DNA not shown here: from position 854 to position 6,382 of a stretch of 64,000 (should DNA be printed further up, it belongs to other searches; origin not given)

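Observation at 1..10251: Four-gene translationally coupled helicase/nuclease operon: a Druantia-III-like pair extended by a NERD-helicase and an AAA/DUF4143 ATPase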

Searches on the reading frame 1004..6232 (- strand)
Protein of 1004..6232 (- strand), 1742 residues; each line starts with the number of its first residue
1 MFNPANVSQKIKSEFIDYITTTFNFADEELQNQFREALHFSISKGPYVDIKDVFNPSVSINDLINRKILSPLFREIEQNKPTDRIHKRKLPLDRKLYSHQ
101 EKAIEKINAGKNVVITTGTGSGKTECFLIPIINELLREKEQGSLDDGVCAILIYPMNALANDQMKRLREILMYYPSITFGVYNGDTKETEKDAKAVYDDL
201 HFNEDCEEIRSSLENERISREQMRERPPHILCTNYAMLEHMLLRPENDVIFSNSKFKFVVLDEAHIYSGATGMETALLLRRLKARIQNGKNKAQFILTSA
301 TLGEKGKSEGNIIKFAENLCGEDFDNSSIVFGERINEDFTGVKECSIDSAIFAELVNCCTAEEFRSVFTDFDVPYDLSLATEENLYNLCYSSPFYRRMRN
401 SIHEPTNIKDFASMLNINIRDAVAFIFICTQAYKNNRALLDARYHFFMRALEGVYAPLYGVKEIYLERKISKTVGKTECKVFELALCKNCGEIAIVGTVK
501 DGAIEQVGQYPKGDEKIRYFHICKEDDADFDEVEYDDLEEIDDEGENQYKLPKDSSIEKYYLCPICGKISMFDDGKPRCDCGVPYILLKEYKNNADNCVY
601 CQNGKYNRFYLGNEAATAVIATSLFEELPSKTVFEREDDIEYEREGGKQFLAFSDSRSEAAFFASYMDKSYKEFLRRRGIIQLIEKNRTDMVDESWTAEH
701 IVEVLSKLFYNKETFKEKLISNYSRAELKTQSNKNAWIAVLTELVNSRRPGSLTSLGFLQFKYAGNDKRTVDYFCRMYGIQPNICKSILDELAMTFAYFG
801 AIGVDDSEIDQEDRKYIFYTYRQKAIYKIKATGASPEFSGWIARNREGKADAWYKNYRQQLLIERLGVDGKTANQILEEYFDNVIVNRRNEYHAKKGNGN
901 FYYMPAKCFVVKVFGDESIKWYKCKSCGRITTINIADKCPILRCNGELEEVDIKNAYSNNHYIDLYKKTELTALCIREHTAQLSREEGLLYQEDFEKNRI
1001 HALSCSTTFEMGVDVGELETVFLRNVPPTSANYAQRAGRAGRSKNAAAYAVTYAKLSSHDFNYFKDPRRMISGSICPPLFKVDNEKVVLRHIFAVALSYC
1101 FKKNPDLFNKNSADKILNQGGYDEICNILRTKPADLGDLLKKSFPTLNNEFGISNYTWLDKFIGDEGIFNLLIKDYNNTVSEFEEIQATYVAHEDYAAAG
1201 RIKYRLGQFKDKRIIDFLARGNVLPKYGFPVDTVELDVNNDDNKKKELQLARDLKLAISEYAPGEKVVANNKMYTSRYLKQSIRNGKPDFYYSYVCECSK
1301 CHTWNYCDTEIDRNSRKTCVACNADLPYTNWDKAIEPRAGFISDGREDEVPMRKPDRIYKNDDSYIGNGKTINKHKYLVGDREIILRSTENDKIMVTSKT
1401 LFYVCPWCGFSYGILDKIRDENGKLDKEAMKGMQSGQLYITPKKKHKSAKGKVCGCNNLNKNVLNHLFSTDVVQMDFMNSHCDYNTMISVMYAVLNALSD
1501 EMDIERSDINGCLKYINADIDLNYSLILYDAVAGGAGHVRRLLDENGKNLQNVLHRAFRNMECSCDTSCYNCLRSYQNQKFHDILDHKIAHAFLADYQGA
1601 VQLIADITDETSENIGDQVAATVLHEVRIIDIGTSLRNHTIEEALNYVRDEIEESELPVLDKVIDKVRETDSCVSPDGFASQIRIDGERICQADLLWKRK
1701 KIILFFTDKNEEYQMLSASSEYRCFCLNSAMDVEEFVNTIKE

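Call 7: search_protein_families(library=padloc, proteins=[window:1004-6232:-], max_evalue=0.01)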
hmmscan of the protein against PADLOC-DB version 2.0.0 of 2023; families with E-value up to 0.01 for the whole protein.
window:1004-6232:- (1742 aa): 45 families (the best 25 are shown)
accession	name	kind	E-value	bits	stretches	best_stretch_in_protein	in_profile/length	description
PDLC00013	DruE1|DruE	-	7.1e-169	562.5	2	192-1622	244-1700/1776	SNF2 family N-terminal domain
PDLC00037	DruE3|DruE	-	4e-160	533.5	2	46-744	54-734/2055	SNF2 family N-terminal domain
PDLC00036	DruE3|DruE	-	1.2e-133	445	2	88-733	85-703/2023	SNF2 family N-terminal domain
PDLC00015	DruE2|DruE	-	5.6e-120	400.3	3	916-1599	1073-1774/1887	SNF2 family N-terminal domain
PDLC00014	DruE2|DruE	-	9.4e-120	399.3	5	907-1596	1095-1809/1928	SNF2 family N-terminal domain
PDLC00035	DruE3|DruE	-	4.7e-114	380.4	2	80-674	90-663/1460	SNF2 family N-terminal domain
PDLC00051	DruE4|DruE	-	2.4e-102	341.7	4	918-1604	1035-1721/1829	SNF2 family N-terminal domain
PDLC03960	SngC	-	3.2e-28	96.9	2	95-306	24-199/720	-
PDLC02503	BrxHI|BrxHII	-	1.5e-26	90.9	3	96-192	25-115/698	BrxHI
PDLC02896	DpdJ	-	1.6e-23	80.4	2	206-304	313-414/1487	DpdJ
PDLC02570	DrmA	-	5.8e-20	69.2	2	973-1071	556-652/851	DrmA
PDLC02501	BrxHI|BrxHII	-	6.2e-17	59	2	979-1049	278-348/925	BrxHI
PDLC02569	DrmA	-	6.4e-15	52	2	999-1065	828-894/1095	DrmA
PDLC03928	PsyrT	-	6.4e-14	49.2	2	85-176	11-95/689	-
PDLC00937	Cas3d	-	1.6e-11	42.1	1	109-302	13-191/357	"CRISPR-associated helicase Cas3, subtype CYANO"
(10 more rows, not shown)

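Call 8: search_protein_families(library=pfam, proteins=[window:1004-6232:-], max_evalue=0.01)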
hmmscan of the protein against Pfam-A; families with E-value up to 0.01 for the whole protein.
window:1004-6232:- (1742 aa): 4 families
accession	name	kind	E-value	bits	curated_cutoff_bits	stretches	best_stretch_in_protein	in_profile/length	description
PF00270.35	DEAD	-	2.3e-27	96.2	26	1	98-304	2-162/167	DEAD/DEAH box helicase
PF09369.15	MZB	-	1.5e-12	48.4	24.2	1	1491-1573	2-80/80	MrfA Zn-binding domain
PF00271.37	Helicase_C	-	9.8e-11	42.3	23.5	1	973-1043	39-109/110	Helicase conserved C-terminal domain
PF04851.21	ResIII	-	2.1e-08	34.7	22.5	1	95-275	3-145/164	Type III restriction enzyme, res subunit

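Call 10: search_protein_families(library=ncbifam, proteins=[window:1004-6232:-], max_evalue=0.1)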
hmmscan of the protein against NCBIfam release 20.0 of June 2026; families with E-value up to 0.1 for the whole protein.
window:1004-6232:- (1742 aa): 35 families (the best 25 are shown)
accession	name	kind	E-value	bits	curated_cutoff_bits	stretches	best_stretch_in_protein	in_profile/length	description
TIGR03817.1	DECH_helic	hypoth_equivalog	1.7e-40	139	874.1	3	95-313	36-215/742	helicase/secretion neighborhood putative DEAH-box helicase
NF010338.0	PRK13767.1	equivalog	1.4e-27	96.3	849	2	97-301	35-217/877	ATP-dependent helicase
TIGR04121.1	DEXH_lig_assoc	equivalog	2.9e-24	84.8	850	3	96-193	14-109/804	ligase-associated DNA damage response DEXH box helicase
NF041067.1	DpdJ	equivalog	8.7e-21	73.4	800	2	206-304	306-407/1482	protein DpdJ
TIGR03158.1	cas3_cyano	exception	6e-11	42.1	69.1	1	109-302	13-191/357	type I-D CRISPR-associated helicase Cas3'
TIGR01389.1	recQ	equivalog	2.5e-09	36.1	640.2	2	980-1055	255-330/591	DNA helicase RecQ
TIGR00614.1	recQ_fam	subfamily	2.6e-09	36.4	219.8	2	978-1062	255-336/470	RecQ family ATP-dependent DNA helicase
NF007882.0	PRK10590.1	equivalog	3.9e-09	36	743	2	100-173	28-101/456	ATP-dependent RNA helicase RhlE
NF053711.1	RNA_heli_RhlE1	exception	5.7e-09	35.2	750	1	99-184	27-111/434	RNA helicase RhlE1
NF053631.1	RNA_helic_CshA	equivalog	6.2e-09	35.2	646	1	100-185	26-105/434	degradosome RNA helicase CshA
NF053636.1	DDHlcsCsdAPsy1082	equivalog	1.6e-08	33.6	890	1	100-168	30-95/512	DEAD/DEAH box helicase CsdA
TIGR01587.1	cas3_core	equivalog_domain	7.9e-08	31.8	102.45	1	113-322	2-185/358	CRISPR-associated helicase Cas3'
NF002251.0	PRK01172.1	equivalog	4.2e-07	28.6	891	1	93-170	20-91/674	ATP-dependent DNA helicase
NF041063.1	DpdF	equivalog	8.8e-07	27.9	550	1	101-191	146-232/813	protein DpdF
NF008744.0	PRK11776.1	equivalog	3.8e-06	25.7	524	1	99-172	30-97/460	ATP-dependent RNA helicase DbpA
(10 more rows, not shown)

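Call 12: find_encoding_contigs(protein=window:1004-6232:-, flank=10000, max_places=6)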
Protein window:1004-6232:- (1742 aa): 1 contig read that carries it; 1 place shown.
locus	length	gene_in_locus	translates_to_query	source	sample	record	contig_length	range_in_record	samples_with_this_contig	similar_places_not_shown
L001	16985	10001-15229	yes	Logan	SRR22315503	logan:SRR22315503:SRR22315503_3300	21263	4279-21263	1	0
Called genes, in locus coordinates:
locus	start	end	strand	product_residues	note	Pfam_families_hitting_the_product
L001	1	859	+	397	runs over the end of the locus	PF01408:GFO_IDH_MocA, PF03447:NAD_binding_3 (weak), PF02894:GFO_IDH_MocA_C, PF22725:GFO_IDH_MocA_C3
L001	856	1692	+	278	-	PF00456:Transketolase_N, PF00676:E1_dh (weak), PF02775:TPP_enzyme_C (weak), PF13292:DXP_synthase_N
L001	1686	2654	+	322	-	PF02779:Transket_pyr, PF02780:Transketolase_C, PF17147:PFOR_II (faint)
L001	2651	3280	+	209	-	PF02502:LacAB_rpiB, PF12408:DUF3666 (weak)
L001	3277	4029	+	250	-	PF09339:HTH_IclR, PF01978:TrmB (weak), PF01614:IclR_C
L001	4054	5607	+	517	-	PF13347:MFS_2, PF07690:MFS_1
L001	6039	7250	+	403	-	PF13173:AAA_14, PF13635:DUF4143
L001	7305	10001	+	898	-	-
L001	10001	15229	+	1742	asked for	PF00270:DEAD, PF04851:ResIII, PF27116:YjiV_N (weak), PF00271:Helicase_C, PF09369:MZB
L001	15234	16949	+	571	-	PF08378:NERD, PF04851:ResIII (weak), PF13245:AAA_19 (weak), PF09848:SLFN-g3_helicase (weak), PF13538:UvrD_C_2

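Call 30: search_solved_structures(query=window:1007-6232:-, max_evalue=0.001)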
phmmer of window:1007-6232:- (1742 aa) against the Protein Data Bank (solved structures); distinct sequences matched with E-value up to 0.001: 26.
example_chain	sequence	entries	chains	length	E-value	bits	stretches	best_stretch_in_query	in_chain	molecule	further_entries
9tu7_Y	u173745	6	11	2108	1.4e-77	264.4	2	976-1593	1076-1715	DEAD/DEAH box helicase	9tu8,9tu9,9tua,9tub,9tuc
9wae_A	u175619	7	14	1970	1.2e-37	132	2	998-1102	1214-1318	Helicase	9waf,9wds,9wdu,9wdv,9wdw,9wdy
6znp_A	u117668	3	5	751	3.5e-19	70.8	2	93-187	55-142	Uncharacterized ATP-dependent helicase YprA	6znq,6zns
5v9x_A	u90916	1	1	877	5.4e-10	40.3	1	974-1096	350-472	ATP-dependent DNA helicase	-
7lhl_A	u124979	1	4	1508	2.6e-09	38.1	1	974-1096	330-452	ATP-dependent DNA helicase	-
4ljy_A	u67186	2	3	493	1.8e-06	28.6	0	946-1050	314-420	Pre-mRNA-processing ATP-dependent RNA helicase PRP5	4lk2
8i9p_CE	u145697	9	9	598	3.6e-06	27.6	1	95-187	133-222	RNA helicase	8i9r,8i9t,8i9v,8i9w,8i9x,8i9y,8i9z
8tbx_A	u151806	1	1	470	6.9e-06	26.7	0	100-174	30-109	ATP-dependent RNA helicase DDX1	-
7oqb_p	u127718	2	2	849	8.4e-06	26.4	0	947-1050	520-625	Pre-mRNA-processing ATP-dependent RNA helicase PRP5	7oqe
4bru_A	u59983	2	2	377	1.3e-05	25.7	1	966-1051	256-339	ATP-DEPENDENT RNA HELICASE DHH1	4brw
1s2m_A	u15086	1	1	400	1.5e-05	25.5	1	966-1052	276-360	Putative ATP-dependent RNA helicase DHH1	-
8i9z_CW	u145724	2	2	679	2.8e-05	24.7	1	101-177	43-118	ATP-dependent RNA helicase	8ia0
4d25_A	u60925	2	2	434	3e-05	24.6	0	97-150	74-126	BMVLG PROTEIN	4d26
11aa_p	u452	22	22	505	4.1e-05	24.1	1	73-190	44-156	ATP-dependent RNA helicase HAS1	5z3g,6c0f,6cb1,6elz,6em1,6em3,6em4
2db3_A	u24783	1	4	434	5.1e-05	23.8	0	100-183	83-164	ATP-dependent RNA helicase vasa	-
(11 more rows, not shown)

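Call 55: search_dna_similar(query=window:1007-6232:-, collection=plasmids, mode=protein, max_rows=25)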
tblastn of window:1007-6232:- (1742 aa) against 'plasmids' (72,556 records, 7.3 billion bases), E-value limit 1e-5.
Records with a match: 227; places in all: 270; records where one place covers at least 80% of the query: 1.
Best place of each record, by identity: <60% 227.
By first word of the organism name: Deinococcus 17; Escherichia 16; Nostoc 10; Thermus 10; Sinorhizobium 8; Halobacterium 8; Mesorhizobium 6; Roseomonas 6; Haloarcula 6; Rhizobium 5; and 92 more.
By predicted mobility (MOB-suite, as given by PLSDB): non-mobilizable 142; conjugative 50; mobilizable 35.
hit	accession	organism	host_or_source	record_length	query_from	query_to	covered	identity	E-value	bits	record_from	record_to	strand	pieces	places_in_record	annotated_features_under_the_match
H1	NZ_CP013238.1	Clostridium butyricum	Microbial isolate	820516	3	1590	91%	32.6%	0e+0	751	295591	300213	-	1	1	DEAD/DEAH box helicase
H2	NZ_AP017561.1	Pseudanabaena sp. ABRG5-3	-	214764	2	1594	67%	30.4%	1e-61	478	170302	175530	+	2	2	DEAD/DEAH box helicase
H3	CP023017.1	Ralstonia solanacearum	Solanum tuberosum,single cell,Potato ...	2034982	3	1324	76%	26.3%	4e-99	364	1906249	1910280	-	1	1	hypothetical protein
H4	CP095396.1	Natribaculum longum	cell culture,saline soil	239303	7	1594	77%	25.4%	2e-40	309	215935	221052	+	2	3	record has no annotation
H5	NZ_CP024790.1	Nostoc flagelliforme CCNUN1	cell culture,desert soil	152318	2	1594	65%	29.9%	2e-54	432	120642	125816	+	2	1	DEAD/DEAH box helicase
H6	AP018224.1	Nostoc linckia NIES-25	-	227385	2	1594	65%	29.9%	2e-55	435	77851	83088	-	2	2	DEAD/DEAH box helicase-like protein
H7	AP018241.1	Microchaete diplosiphon NIES-3275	-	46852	2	1596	65%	29.0%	5e-55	422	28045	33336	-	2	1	DEAD/DEAH box helicase-like protein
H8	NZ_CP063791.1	Tolypothrix sp. PCC 7712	Soil sample,soil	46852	2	1596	65%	29.0%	5e-55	422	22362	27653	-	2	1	DEAD/DEAH box helicase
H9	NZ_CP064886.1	Tolypothrix sp. PCC 7601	Fresh water sample,Fresh water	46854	2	1596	65%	29.0%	5e-55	422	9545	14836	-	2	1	DEAD/DEAH box helicase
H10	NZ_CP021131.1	Meiothermus taiwanensis WR-220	-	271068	2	1594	67%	25.5%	8e-47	344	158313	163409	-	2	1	DEAD/DEAH box helicase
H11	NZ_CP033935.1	Chryseobacterium balustinum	fish,pure isolate,blood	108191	89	1632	61%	26.7%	8e-38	311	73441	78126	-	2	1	DEAD/DEAH box helicase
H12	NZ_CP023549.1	Rhodobacter sp. CZR27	cell culture,paddy soil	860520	41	1573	62%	25.4%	4e-41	329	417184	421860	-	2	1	DEAD/DEAH box helicase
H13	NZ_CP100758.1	Natrinema gelatinilyticum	marine sediment,sediment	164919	2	1599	59%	26.3%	3e-34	302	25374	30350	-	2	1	DEAD/DEAH box helicase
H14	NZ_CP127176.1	Natrialbaceae archaeon AArc-T1-2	sediments,sediments from hypersaline ...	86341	7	1600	55%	27.8%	7e-28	325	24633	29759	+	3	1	DEAD/DEAH box helicase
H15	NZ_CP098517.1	Haloplanus sp. GDY1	cell culture,salt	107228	7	1597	55%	27.8%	3e-28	326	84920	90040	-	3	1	DEAD/DEAH box helicase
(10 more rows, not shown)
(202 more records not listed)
